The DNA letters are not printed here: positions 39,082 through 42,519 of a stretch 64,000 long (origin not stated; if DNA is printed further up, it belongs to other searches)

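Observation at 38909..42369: UvrD/PcrA-like helicase with an embedded DnaQ-type DEDDh exonuclease domain, followed by a small 3-TM membrane protein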

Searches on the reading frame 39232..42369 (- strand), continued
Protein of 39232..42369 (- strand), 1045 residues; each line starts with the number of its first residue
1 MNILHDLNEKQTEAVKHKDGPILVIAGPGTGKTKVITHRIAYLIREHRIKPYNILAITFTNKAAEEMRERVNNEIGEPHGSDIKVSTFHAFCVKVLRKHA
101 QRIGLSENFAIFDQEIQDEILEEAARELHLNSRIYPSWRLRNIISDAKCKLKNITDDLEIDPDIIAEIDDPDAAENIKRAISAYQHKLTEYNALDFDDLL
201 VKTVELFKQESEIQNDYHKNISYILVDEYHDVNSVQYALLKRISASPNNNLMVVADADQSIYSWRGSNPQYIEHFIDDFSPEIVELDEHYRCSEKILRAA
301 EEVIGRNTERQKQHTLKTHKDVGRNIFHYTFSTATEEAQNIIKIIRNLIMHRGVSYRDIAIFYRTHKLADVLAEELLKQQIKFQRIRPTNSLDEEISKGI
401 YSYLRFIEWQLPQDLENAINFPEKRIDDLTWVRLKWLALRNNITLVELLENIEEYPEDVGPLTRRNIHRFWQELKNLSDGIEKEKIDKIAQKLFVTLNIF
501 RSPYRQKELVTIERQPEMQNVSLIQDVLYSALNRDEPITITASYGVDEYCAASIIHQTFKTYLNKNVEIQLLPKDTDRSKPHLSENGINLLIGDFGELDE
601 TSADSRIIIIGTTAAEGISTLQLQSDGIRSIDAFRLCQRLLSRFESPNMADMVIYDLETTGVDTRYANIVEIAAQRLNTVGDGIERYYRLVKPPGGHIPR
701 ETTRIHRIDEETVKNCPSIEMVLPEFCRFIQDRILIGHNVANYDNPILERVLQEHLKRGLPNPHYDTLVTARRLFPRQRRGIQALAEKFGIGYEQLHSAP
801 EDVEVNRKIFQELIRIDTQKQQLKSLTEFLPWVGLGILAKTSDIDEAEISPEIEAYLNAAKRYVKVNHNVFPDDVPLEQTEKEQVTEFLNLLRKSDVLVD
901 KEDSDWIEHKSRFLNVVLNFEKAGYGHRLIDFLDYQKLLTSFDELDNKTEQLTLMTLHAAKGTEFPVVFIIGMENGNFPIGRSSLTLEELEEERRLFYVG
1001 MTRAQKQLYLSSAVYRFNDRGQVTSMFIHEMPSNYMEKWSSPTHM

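Call 11: search_solved_structures(query=window:39232-42369:-, show_alignments=2, max_evalue=1e-10)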
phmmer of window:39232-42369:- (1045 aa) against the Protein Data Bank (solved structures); distinct sequences matched with E-value up to 1e-10: 23.
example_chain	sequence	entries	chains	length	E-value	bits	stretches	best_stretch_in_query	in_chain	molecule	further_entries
1pjr_A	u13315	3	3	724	4.8e-107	362.2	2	3-454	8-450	PCRA | ATP-DEPENDENT HELICASE PCRA | HELICASE PCRA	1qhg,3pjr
9dci_A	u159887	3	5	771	4.4e-91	309.3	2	3-428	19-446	ATP-dependent DNA helicase UvrD1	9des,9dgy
4c2u_A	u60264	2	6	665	3.2e-84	286.6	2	3-445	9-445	DNA HELICASE II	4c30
4c2t_A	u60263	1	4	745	5.1e-84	286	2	3-445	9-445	DNA HELICASE II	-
2pjr_A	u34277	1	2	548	2.8e-81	276.9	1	3-454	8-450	PROTEIN (HELICASE PCRA)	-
3lfu_A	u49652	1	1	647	3.1e-77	263.5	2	3-447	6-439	DNA helicase II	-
2is1_A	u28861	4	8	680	4.1e-77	263.1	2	3-447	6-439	DNA helicase II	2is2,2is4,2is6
1uaa_A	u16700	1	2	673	2.4e-74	254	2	7-442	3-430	PROTEIN (ATP-DEPENDENT DNA HELICASE REP.)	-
1qhh_B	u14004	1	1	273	1.2e-39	139.1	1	181-429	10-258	PROTEIN (PCRA (SUBUNIT))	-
1qhh_A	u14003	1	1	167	1.8e-37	131.9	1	3-151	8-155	PROTEIN (PCRA (SUBUNIT))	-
2p1j_A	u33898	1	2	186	5.4e-23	84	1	650-816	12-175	DNA polymerase III polC-type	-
3u44_A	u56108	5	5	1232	2.7e-21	78.3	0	12-124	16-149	ATP-dependent helicase/nuclease subunit A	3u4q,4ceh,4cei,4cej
2pjr_B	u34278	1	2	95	9.5e-21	76.5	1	952-1038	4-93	PROTEIN (HELICASE PCRA)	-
1qhh_D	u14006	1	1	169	3.8e-20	74.5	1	952-1038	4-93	PROTEIN (PCRA (SUBUNIT))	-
6ppr_B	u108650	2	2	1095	1.1e-17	66.4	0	9-105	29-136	UvrD/REP helicase | DNA 3'-5' helicase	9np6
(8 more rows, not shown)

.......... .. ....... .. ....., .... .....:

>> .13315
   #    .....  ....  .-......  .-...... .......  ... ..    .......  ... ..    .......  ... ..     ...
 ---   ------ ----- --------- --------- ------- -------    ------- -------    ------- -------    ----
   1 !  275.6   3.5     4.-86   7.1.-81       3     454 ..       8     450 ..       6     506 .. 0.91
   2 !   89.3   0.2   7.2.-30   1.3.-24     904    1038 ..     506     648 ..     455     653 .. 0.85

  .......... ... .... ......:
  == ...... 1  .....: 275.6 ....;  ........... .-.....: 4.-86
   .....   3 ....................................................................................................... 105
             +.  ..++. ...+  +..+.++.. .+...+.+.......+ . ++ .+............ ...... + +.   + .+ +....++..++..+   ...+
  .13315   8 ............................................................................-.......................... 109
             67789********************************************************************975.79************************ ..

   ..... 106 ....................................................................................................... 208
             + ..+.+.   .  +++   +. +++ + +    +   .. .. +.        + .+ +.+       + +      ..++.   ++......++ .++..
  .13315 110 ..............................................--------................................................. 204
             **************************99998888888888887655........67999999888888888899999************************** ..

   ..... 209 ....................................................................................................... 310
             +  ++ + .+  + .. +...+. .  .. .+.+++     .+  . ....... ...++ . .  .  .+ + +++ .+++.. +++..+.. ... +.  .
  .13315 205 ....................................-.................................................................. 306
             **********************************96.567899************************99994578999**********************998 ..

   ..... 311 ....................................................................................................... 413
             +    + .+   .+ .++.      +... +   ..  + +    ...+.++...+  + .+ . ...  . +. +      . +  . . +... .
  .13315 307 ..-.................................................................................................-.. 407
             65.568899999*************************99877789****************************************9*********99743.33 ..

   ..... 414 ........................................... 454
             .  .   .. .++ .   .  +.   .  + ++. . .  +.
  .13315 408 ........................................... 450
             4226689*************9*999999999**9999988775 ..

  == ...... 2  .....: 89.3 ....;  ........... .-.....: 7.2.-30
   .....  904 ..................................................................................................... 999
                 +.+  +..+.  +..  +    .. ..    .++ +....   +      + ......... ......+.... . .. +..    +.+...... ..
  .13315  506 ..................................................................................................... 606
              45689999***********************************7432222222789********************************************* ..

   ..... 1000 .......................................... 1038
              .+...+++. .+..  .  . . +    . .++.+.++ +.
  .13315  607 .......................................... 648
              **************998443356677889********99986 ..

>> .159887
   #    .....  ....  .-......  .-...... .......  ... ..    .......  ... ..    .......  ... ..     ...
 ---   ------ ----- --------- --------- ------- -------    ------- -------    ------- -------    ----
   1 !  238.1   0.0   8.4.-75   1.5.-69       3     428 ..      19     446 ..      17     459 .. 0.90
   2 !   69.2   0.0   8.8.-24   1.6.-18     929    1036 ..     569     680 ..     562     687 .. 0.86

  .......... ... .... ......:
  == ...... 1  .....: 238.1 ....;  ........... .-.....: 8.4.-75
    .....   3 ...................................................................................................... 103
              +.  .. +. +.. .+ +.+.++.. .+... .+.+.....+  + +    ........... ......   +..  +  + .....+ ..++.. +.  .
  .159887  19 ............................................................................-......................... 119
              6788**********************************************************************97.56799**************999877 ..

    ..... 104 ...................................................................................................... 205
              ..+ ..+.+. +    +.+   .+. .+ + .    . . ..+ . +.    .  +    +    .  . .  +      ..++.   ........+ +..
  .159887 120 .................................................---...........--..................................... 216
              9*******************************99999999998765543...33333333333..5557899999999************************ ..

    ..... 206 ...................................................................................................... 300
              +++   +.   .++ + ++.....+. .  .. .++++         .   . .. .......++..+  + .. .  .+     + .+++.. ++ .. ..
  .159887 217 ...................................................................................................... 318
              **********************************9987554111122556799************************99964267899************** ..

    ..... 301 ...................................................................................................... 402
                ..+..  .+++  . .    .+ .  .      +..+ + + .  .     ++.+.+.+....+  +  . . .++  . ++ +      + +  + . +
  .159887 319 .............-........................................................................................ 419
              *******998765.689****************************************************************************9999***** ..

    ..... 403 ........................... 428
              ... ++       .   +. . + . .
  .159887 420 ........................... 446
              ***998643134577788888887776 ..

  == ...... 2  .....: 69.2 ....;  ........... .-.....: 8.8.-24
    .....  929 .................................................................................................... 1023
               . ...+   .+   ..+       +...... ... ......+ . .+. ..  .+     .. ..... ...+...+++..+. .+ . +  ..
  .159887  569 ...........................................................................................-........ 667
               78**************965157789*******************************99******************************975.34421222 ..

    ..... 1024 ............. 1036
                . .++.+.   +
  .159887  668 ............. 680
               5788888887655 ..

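Call 21: search_protein_representatives(protein=window:39232-42369:-)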
Query: 1045 residues. Proteins with E-value up to 0.001 (for the whole library): 128089; up to 1e-10: 63702; up to 1e-30: 17032. The best 150 are listed.
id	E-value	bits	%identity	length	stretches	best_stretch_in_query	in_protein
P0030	0.0e+00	1632.5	71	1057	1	1-1041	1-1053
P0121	0.0e+00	1092.5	51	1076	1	1-1040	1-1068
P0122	3.1e-283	958.7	48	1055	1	1-1041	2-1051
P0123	1.3e-263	893.8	48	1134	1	2-1021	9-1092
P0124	3.3e-251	852.7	45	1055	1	1-1039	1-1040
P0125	4.3e-248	842.4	45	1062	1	1-1039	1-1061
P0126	1.8e-228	777.4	42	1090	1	1-1032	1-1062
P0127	7.6e-225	765.4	44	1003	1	1-1040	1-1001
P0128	8.8e-224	761.9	43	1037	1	1-1041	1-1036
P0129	1.6e-223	761.1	43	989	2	7-567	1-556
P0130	2.2e-223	760.6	50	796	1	252-1037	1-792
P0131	1.1e-191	655.6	38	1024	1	1-1041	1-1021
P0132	3.8e-176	604.2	37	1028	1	2-1039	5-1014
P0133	5.5e-174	597.1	36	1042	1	2-1040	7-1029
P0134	3.9e-167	574.4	36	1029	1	4-1033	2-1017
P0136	1.2e-155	536.4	35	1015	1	3-1038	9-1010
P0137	1.9e-155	535.7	34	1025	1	7-1039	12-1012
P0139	7.8e-148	510.5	34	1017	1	2-1038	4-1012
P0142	1.5e-136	473.1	32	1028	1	6-1039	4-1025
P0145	3.0e-121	422.5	31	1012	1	17-1016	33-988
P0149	6.1e-113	395.0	30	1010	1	17-1038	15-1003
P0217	1.4e-97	344.2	29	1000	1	19-1020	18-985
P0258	1.0e-95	338.0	32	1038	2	6-393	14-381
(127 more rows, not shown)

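Call 22: list_cluster_members(proteins=[P0121, P0123, P0126, P0131, P0134, P0137, P0142, P0145, P0149, P0217])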
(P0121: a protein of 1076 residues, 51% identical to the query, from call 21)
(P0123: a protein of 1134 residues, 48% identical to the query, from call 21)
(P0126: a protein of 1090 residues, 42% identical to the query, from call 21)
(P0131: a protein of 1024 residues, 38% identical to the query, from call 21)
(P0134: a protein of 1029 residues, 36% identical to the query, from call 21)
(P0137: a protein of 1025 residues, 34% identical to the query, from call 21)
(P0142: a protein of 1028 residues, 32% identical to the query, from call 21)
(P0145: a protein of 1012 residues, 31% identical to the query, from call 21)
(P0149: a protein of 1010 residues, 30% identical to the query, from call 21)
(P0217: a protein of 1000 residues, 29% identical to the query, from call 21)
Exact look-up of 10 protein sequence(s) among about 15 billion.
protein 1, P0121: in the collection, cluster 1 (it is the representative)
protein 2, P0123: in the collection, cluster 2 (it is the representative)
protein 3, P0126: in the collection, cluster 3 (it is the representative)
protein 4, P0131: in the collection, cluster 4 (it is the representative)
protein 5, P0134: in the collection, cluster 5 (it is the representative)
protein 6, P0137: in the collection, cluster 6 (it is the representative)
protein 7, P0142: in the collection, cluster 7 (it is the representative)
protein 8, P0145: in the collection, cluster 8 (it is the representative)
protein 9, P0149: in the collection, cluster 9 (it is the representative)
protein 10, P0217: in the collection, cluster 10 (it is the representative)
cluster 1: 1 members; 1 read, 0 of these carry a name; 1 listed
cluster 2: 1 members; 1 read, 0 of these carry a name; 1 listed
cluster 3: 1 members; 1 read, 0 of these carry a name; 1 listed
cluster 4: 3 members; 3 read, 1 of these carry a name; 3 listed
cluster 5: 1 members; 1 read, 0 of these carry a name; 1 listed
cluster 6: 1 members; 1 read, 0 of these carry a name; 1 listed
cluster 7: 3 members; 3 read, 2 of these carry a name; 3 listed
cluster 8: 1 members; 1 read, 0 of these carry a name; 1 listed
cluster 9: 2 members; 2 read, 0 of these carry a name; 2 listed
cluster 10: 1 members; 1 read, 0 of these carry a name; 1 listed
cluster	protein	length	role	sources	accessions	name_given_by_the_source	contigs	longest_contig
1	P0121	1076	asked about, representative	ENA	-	-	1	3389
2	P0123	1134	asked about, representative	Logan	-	-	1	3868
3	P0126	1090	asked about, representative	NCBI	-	-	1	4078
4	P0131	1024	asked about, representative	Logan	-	-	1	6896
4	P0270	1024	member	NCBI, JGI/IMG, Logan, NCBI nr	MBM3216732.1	hypothetical protein FJZ36_17695 [Candidatus Poribacteria bacterium] | hypothetical protein [Candidatus Poribacteria bacterium]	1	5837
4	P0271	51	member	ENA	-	-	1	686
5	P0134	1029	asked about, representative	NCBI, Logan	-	-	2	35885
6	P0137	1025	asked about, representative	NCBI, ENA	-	-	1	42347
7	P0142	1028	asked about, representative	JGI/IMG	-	DNA polymerase III epsilon subunit family exonuclease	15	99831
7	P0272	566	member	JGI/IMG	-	DNA polymerase-3 subunit epsilon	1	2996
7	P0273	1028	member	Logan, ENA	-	-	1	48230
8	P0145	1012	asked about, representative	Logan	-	-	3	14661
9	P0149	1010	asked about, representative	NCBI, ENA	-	-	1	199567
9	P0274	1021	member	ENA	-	-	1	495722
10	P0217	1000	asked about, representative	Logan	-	-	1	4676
